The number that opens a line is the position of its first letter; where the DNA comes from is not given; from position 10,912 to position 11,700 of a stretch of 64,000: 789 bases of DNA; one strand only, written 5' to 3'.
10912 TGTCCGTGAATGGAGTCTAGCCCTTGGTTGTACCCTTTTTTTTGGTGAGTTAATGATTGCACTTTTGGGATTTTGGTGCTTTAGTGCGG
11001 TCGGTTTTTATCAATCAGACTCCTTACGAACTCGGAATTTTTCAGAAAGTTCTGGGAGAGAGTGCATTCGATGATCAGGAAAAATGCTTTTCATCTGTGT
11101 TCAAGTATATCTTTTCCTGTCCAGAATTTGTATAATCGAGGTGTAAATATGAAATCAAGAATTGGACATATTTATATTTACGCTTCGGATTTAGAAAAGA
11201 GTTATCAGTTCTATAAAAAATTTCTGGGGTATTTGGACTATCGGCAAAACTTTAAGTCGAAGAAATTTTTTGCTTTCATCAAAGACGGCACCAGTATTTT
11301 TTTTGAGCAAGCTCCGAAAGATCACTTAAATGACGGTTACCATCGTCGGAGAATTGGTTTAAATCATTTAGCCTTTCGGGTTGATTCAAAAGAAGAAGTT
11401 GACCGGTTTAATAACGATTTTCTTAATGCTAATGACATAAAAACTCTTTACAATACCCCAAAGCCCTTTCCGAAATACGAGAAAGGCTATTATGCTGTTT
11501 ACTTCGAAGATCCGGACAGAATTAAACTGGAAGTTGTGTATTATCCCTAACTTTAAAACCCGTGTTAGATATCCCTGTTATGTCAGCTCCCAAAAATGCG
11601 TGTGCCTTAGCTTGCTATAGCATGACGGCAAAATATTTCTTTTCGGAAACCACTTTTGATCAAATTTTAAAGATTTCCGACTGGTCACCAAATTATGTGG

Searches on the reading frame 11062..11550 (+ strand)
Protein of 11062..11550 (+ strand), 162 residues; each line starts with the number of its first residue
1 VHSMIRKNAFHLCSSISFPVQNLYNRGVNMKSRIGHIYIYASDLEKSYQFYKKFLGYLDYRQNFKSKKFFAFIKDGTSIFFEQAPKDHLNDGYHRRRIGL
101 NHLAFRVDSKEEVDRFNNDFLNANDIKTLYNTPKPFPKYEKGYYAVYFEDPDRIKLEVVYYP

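Call 70: search_protein_families(library=pfam, proteins=[window:11062-11550:+], max_evalue=0.001)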
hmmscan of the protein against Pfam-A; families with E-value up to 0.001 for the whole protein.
window:11062-11550:+ (162 aa): 1 family
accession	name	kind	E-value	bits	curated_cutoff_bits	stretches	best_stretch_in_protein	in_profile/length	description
PF00903.31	Glyoxalase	-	3.7e-09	37.4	20.6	1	33-158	1-121/121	Glyoxalase/Bleomycin resistance protein/Dioxygenase superfamily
